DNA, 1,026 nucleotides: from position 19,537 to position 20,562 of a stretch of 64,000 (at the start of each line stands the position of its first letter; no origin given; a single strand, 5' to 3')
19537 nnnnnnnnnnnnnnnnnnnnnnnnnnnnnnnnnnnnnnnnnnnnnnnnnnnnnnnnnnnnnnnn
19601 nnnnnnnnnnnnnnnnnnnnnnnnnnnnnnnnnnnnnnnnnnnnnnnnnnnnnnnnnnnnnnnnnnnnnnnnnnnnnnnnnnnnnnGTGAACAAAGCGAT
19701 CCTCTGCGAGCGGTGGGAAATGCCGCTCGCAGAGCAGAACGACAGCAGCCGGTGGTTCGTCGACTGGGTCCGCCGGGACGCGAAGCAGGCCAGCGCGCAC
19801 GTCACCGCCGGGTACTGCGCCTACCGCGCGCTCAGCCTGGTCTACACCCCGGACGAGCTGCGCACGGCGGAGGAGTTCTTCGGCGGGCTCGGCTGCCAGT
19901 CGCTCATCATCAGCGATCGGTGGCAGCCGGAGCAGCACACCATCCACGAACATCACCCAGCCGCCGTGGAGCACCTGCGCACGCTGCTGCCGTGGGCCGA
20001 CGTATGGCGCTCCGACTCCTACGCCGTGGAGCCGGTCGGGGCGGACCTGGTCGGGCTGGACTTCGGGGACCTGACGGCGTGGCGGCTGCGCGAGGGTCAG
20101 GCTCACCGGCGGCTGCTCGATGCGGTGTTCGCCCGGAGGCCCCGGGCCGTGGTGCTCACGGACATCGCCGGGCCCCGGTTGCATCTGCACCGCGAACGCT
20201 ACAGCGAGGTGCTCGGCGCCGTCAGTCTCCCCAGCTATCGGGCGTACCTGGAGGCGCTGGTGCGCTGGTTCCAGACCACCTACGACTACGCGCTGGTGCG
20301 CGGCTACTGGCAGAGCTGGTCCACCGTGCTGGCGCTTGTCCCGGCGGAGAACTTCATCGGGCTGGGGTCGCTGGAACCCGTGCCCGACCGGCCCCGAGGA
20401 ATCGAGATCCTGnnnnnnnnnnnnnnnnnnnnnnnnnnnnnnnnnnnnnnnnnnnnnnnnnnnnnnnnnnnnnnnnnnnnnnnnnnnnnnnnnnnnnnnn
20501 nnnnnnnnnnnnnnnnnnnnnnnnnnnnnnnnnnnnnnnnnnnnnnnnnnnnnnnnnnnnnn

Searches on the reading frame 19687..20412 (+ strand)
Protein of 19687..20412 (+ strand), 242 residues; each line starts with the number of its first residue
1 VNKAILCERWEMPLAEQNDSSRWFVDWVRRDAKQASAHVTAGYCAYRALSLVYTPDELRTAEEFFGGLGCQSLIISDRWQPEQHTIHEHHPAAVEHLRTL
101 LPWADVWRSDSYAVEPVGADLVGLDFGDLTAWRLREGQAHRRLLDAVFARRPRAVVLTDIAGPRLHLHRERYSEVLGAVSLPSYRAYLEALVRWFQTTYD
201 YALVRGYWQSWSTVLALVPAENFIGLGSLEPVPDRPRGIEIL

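Call 4: search_protein_families(library=pfam, proteins=[window:19687-20412:+], max_evalue=0.1)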
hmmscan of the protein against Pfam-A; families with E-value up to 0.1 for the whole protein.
window:19687-20412:+ (242 aa): 0 families

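Call 5: search_protein_families(library=phrogs, proteins=[window:19687-20412:+], max_evalue=0.01)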
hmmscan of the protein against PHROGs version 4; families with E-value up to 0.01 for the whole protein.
window:19687-20412:+ (242 aa): 0 families

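Call 7: search_protein_families(library=ncbifam, proteins=[window:19687-20412:+], max_evalue=0.01)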
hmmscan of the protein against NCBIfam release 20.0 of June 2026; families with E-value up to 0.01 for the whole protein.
window:19687-20412:+ (242 aa): 1 family
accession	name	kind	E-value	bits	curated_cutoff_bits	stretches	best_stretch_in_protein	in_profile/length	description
NF004396.0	PRK05753.1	equivalog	0.0027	17.5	109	1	115-141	93-119/137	nucleoside diphosphate kinase regulator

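Call 22: search_dna_similar(query=window:19687-20412:+, collection=phages, mode=protein, max_rows=30, max_evalue=1)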
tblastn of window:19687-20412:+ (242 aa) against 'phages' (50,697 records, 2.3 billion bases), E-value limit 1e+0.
No match.

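Call 31: find_homologous_proteins(query=window:19687-20412:+, max_evalue=0.001)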
Query window:19687-20412:+ (242 aa): 160 proteins with E <= 0.001 among 1428 candidates; the best 120 are listed.
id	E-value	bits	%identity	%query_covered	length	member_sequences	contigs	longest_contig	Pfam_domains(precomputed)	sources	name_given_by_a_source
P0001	1.7e-162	557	100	100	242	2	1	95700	-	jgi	jgi:hypothetical protein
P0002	7.9e-143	492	86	100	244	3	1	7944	-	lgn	-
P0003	3.2e-141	487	87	100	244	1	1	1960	-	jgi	jgi:hypothetical protein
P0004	1.0e-140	485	84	100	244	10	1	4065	-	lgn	-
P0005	3.0e-135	467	82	100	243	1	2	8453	-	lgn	-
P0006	3.1e-133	461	83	100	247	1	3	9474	-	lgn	-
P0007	1.2e-110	387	72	99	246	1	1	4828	-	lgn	-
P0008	4.6e-79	283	58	98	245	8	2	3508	-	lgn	-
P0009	8.0e-78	279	59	98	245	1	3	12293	-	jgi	jgi:hypothetical protein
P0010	2.3e-74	268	54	100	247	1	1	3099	-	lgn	-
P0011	5.0e-73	264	51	100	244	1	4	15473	-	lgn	-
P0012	1.1e-72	262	54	98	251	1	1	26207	-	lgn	-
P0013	4.9e-72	260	54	98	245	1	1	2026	-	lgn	-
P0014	4.8e-71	257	53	98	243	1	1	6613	-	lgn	-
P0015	1.9e-70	255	52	98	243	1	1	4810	-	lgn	-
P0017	2.7e-70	255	54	98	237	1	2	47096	-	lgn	-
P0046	1.4e-62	229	51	97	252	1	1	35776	-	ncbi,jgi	jgi:hypothetical protein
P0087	1.1e-56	210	46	98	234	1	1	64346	-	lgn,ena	-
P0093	5.6e-56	208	50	91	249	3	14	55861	-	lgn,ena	-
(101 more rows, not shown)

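Call 32: find_encoding_contigs(protein=P0001, flank=10000, max_places=2)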
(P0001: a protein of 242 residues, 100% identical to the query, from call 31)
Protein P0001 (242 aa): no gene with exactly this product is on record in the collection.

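Call 33: find_encoding_contigs(protein=P0087, flank=8000, max_places=2)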
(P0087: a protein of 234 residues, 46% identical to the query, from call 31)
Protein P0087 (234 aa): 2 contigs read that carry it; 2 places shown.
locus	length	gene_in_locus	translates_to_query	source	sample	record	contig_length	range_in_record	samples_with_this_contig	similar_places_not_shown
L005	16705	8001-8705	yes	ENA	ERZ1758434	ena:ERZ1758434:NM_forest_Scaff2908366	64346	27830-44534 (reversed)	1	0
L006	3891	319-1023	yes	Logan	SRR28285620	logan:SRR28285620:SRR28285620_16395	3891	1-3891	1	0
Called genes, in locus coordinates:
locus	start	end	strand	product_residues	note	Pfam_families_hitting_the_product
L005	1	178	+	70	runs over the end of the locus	-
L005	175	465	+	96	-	PF13223:DUF4031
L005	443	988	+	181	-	PF00383:dCMP_cyt_deam_1, PF14437:MafB19-deam, PF14439:Bd3614-deam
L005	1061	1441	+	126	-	-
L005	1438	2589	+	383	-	PF10926:DUF2800, PF12705:PDDEXK_1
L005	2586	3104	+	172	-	PF12917:YfbR-like (weak)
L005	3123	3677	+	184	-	PF10991:Enc34_ssDNA-bd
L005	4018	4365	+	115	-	-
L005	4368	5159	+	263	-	-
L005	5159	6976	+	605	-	PF00476:DNA_pol_A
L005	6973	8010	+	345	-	-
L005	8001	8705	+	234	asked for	-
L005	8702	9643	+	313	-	PF00291:PALP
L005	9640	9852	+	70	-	-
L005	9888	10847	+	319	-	PF18723:HMUDK_hel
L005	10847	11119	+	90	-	-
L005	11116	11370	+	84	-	-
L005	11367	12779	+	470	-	PF00303:Thymidylat_synt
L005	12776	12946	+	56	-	-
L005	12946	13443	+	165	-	PF18751:Ploopntkinase3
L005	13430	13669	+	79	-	-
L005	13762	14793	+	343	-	PF19474:DUF6011 (weak)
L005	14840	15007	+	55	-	-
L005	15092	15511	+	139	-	-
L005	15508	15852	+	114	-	-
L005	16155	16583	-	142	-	-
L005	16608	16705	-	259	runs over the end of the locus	-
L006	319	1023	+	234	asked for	-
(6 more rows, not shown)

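Call 34: find_encoding_contigs(protein=P0046, flank=8000, max_places=2)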
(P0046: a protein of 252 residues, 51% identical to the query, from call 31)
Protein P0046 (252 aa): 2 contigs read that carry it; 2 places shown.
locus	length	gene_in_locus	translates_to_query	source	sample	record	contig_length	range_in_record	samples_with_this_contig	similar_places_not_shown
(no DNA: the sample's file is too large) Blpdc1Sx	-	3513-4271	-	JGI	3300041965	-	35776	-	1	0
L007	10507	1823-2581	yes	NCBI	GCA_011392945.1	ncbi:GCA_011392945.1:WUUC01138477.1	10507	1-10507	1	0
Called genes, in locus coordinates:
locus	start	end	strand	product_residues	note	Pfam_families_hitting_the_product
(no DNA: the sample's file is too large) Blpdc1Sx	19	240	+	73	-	-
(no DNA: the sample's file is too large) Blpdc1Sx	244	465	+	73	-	-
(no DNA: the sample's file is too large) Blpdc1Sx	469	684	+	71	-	-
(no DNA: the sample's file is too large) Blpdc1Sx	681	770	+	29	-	-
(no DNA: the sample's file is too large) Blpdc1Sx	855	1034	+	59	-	PF09889:DUF2116 (weak)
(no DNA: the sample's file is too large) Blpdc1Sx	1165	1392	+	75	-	-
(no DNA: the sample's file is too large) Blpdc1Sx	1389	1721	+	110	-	-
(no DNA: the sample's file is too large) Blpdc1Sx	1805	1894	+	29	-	-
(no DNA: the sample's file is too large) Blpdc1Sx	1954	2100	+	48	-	-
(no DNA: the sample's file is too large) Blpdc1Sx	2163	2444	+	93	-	-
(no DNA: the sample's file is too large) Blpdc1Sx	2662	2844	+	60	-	-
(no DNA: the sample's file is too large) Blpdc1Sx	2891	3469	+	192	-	PF01527:HTH_Tnp_1 (weak)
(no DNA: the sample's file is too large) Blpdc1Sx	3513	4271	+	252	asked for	-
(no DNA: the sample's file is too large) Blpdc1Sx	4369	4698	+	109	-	-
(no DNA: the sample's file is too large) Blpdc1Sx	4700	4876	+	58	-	-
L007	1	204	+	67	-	?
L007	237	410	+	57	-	-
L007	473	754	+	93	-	-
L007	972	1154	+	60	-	-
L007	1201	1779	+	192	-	PF01527:HTH_Tnp_1 (weak)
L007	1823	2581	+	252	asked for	-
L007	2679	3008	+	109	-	-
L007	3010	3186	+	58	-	-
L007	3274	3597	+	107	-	-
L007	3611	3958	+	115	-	-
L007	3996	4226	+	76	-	-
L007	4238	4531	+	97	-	-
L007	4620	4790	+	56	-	-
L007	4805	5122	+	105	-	-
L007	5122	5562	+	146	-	PF19708:DUF6205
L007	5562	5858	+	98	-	-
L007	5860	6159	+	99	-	-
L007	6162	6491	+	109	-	-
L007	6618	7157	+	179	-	-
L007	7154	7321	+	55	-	-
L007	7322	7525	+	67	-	-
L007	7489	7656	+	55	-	-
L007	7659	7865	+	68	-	-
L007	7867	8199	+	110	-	-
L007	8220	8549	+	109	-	-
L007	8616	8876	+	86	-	-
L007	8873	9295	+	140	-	-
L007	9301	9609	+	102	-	-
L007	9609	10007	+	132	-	PF24203:Phage_ProQ_C_like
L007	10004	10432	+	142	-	PF19708:DUF6205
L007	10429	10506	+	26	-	?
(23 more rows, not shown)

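Call 37: search_solved_structures(query=A1, max_evalue=10, show_alignments=2)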
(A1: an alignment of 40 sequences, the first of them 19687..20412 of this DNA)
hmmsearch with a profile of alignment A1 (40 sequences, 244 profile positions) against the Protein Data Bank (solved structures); distinct sequences matched with E-value up to 10: 5.
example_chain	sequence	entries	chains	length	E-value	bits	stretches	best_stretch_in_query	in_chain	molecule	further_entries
6sh3_A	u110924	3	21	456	0.2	14.4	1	13-41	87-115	Mitochondrial chaperone BCS1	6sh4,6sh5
9gs2_A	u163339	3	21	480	0.21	14.3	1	13-41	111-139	Mitochondrial chaperone BCS1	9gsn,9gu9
5zl6_A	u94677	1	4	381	1.2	11.9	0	39-103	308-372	Histidine racemase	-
1i4w_A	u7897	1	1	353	1.6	11.4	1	50-119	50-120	MITOCHONDRIAL REPLICATION PROTEIN MTF1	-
6ymv_B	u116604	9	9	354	1.6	11.4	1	50-119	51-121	Mitochondrial transcription factor 1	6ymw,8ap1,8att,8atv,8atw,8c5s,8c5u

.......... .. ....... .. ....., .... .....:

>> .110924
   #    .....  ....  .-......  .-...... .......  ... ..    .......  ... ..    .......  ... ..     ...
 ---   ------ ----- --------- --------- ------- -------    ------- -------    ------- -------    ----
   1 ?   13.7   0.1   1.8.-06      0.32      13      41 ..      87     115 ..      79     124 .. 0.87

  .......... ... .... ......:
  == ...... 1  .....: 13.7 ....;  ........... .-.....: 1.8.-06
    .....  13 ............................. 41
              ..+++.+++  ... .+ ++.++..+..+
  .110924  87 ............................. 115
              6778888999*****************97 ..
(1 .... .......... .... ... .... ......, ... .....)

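Call 43: predict_structure(alignment_id=A1)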
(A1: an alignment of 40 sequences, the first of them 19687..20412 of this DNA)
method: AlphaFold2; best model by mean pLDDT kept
length: 242 residues; sequences in the alignment: 40
mean_pLDDT: 94.3   pTM: 0.92
mean pLDDT of the five models: 94.3, 93.7, 93.6, 92.9, 92.9
residues with pLDDT >= 90: 207; 70-90: 34; 50-70: 1; < 50: 0
segments of 3 or more residues with pLDDT < 50: none
pLDDT, mean of each block of 10 residues (from residue 1): 92 83 86 94 98 97 95 97 97 94 98 97 94 96 98 97 83 96 94 98 95 95 94 96 91
secondary structure, 60 per line:
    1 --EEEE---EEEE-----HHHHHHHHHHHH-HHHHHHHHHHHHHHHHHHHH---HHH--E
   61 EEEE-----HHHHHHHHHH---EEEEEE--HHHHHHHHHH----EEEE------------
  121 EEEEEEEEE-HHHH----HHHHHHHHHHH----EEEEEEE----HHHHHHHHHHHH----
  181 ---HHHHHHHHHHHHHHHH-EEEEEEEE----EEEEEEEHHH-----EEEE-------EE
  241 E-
elements in order: E3-6 E10-13 H19-30 H32-51 E60-64 H70-79 E83-88 H91-100 E105-108 E121-129 H131-134 H139-149 E154-160 H165-176 H184-199 E201-208 E213-219 E228-231 E239-241

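Call 46: fold_search(model_id=the predicted structure, library=pdb)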
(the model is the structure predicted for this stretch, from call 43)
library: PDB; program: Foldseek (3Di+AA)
matches with E <= 10: 1987; with E <= 0.001: 1198
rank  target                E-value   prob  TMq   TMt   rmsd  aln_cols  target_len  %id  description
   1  7pg7                  1.6e-09  1.00  0.42  0.33   7.2       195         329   18  10-decarboxylase TamK from Streptomyces tsukubaensis (released 2022-08-24)
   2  1tw2_B                2.3e-09  1.00  0.50  0.37   7.0       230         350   16  Crystal structure of Carminomycin-4-O-methyltransferase (DnrK) in complex with S-adenosyl-L-homocystein (SAH) and 4-me (released 2004-09-14)
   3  7phf_A                2.7e-09  1.00  0.45  0.35   7.9       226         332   17  Chimeric carminomycin-4-O-methyltransferase (DnrK) with regions from 10-hydroxylase RdmB and 10-decarboxylase TamK (released 2022-09-07)
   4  5eeh_C                3.1e-09  1.00  0.48  0.36   7.4       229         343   17  Crystal structure of carminomycin-4-O-methyltransferase DnrK in complex with SAH and 2-chloro-4-nitrophenol (released 2015-12-16)
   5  5jr3_C                3.6e-09  1.00  0.48  0.36   7.2       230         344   18  Crystal structure of carminomycin-4-O-methyltransferase DnrK in complex with SAH and 4-methylumbelliferone (released 2016-06-01)
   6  7oy1_A                4.1e-09  1.00  0.48  0.37   7.2       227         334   20  DnrK mutant RTCR (released 2022-07-13)
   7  7pga_C                5.3e-09  1.00  0.46  0.35   7.4       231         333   19  Chimeric carminomycin-4-O-methyltransferase (DnrK) with regions from 10-hydroxylase RdmB and 10-decarboxylase TamK (released 2022-08-24)
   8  5eeg_B                6.4e-09  1.00  0.48  0.37   7.3       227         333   18  Crystal structure of carminomycin-4-O-methyltransferase DnrK in complex with tetrazole-SAH (released 2015-12-23)
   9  7pga_D                6.4e-09  1.00  0.47  0.35   7.5       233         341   19  Chimeric carminomycin-4-O-methyltransferase (DnrK) with regions from 10-hydroxylase RdmB and 10-decarboxylase TamK (released 2022-08-24)
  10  5eeh_A                6.4e-09  1.00  0.45  0.34   7.9       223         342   16  Crystal structure of carminomycin-4-O-methyltransferase DnrK in complex with SAH and 2-chloro-4-nitrophenol (released 2015-12-16)
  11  5eeg_A                6.8e-09  1.00  0.49  0.37   7.2       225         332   18  Crystal structure of carminomycin-4-O-methyltransferase DnrK in complex with tetrazole-SAH (released 2015-12-23)
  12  7owb                  6.8e-09  1.00  0.48  0.37   7.3       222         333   20  Chimeric carminomycin-4-O-methyltransferase (DnrK) with a region from 10-hydroxylase CalMB (released 2022-07-13)
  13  7pgj                  6.8e-09  1.00  0.47  0.36   7.4       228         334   19  Chimeric carminomycin-4-O-methyltransferase (DnrK) with regions from 10-decarboxylate TamK and 10-hydroxylase RdmB, toge (released 2022-08-24)
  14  1tw2_A                6.8e-09  1.00  0.48  0.36   7.2       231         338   17  Crystal structure of Carminomycin-4-O-methyltransferase (DnrK) in complex with S-adenosyl-L-homocystein (SAH) and 4-me (released 2004-09-14)
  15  7phf_C                7.3e-09  1.00  0.47  0.36   7.5       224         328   16  Chimeric carminomycin-4-O-methyltransferase (DnrK) with regions from 10-hydroxylase RdmB and 10-decarboxylase TamK (released 2022-09-07)
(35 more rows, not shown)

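Call 53: find_related_loci(query=A1, collection=viral_contigs, flank=10000)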
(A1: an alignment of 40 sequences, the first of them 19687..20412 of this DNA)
Query A1 (242 aa) in viral_contigs; peptide patterns used: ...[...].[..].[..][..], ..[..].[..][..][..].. (x = any residue, [..] = any of these).
23 stretches matched a pattern; 17 encode a relative of the query (tblastn E <= 1e-3); 16 distinct loci.
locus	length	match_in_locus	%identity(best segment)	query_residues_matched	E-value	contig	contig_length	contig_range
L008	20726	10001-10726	93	1-242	9e-154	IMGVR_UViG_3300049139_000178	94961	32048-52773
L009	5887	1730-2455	90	1-242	9e-150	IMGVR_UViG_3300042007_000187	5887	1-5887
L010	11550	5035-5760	89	1-242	2e-148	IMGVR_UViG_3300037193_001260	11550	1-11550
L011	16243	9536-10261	86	1-242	3e-141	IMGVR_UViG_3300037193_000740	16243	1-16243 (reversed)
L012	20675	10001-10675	50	23-242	1e-60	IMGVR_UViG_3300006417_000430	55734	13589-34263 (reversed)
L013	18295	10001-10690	44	6-241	3e-56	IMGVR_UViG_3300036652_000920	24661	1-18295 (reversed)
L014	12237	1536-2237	43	6-241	1e-55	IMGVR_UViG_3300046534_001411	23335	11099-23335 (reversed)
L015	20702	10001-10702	43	6-241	1e-55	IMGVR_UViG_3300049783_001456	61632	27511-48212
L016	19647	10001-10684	46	19-242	5e-55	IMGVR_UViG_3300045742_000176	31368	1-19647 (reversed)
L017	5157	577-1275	45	2-239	2e-54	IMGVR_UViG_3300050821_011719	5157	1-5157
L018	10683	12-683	44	16-241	9e-53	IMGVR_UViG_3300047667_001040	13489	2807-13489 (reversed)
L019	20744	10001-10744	38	6-242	1e-46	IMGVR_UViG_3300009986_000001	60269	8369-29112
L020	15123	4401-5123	42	3-242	6e-46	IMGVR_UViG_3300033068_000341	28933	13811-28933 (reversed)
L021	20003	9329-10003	48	23-242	8e-56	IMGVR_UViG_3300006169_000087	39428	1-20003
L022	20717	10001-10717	43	6-242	2e-50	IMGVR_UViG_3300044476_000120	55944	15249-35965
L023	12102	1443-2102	45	4-219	1e-52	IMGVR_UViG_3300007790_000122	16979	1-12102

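Call 62: fold_search(model_id=the predicted structure, library=viral)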
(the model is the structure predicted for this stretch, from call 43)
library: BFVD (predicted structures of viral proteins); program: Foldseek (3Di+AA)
matches with E <= 10: 1299; with E <= 0.001: 297
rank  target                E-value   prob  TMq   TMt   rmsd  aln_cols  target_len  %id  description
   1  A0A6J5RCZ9            2.8e-17  1.00  0.73  0.81   3.6       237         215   24  AdoMet_MTases domain containing protein [uncultured Caudovirales phage]
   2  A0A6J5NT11            1.7e-15  1.00  0.80  0.77   3.7       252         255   18  AdoMet_MTases domain containing protein [uncultured Caudovirales phage]
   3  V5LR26                1.0e-07  1.00  0.48  0.48   7.9       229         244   11  (no name in the UniProt tables at hand)
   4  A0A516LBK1            1.6e-07  1.00  0.52  0.29   6.9       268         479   10  (no name in the UniProt tables at hand)
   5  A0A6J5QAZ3            2.1e-07  1.00  0.42  0.38   9.4       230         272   13  Uncharacterized protein [uncultured Caudovirales phage]
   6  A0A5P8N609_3          2.9e-07  1.00  0.44  0.10   6.4       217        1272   12  (no name in the UniProt tables at hand)
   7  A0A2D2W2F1            3.4e-07  1.00  0.50  0.53   5.5       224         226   14  Methyltransferase [Stenotrophomonas phage vB_SmaS_DLP_5]
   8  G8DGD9                3.8e-07  1.00  0.45  0.44   8.2       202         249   15  (no name in the UniProt tables at hand)
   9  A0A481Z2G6            5.0e-07  1.00  0.49  0.48   6.1       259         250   10  mRNA (guanine-N(7))-methyltransferase [Pithovirus LCPAC001]
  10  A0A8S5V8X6            5.3e-07  1.00  0.40  0.17   7.6       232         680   14  DNA (cytosine-5-)-methyltransferase [Caudovirales sp. ctCpR1]
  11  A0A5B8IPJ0            1.3e-06  1.00  0.48  0.57   5.3       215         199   10  Methyltransferase domain-containing protein [Mimiviridae sp. ChoanoV1]
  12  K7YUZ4                1.7e-06  1.00  0.44  0.28   5.5       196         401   12  Methyltransferase domain-containing protein [Megavirus courdo11]
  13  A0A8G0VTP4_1          1.8e-06  1.00  0.41  0.10   6.6       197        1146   14  (no name in the UniProt tables at hand)
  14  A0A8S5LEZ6            2.1e-06  1.00  0.40  0.39  10.8       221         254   16  Modification methylase (Fragment) [Siphoviridae sp. ct3CA7]
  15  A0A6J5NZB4            2.2e-06  1.00  0.46  0.49   5.7       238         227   10  Tam Trans-aconitate 2-methyltransferase [uncultured Caudovirales phage]
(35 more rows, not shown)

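Call 66: search_protein_families(library=pfam, alignment_id=A1, max_evalue=1)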
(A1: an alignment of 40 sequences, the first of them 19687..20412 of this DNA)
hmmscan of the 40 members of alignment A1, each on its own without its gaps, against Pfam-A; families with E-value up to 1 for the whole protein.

A. member 1, window:19687-20412:+ (242 aa): 0 families

B. families by the number of members that match (of 40 scanned): 8 families
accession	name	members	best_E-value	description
PF11599.14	AviRa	6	0.03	RRNA methyltransferase AviRa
PF13649.12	Methyltransf_25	5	0.1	Methyltransferase domain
PF19981.4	DUF6417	1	0.066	Family of unknown function (DUF6417)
PF03529.18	TF_Otx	1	0.1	Otx1 transcription factor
PF03358.20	FMN_red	1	0.1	NADPH-dependent FMN reductase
PF10992.13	Epiplasmin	1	0.12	Epiplasmin protein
PF02475.24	TRM5-TYW2_MTfase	1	0.14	TRM5/TYW2 methyltransferase domain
PF07958.16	DUF1688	1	0.23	Protein of unknown function (DUF1688)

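Call 73: find_related_loci(query=A1, collection=genome_contigs, flank=10000)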
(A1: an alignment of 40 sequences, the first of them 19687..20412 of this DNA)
Query A1 (242 aa) in genome_contigs; peptide patterns used: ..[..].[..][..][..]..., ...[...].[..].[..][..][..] (x = any residue, [..] = any of these).
10 stretches matched a pattern, but none encodes a relative of the query by tblastn (E <= 1e-3).
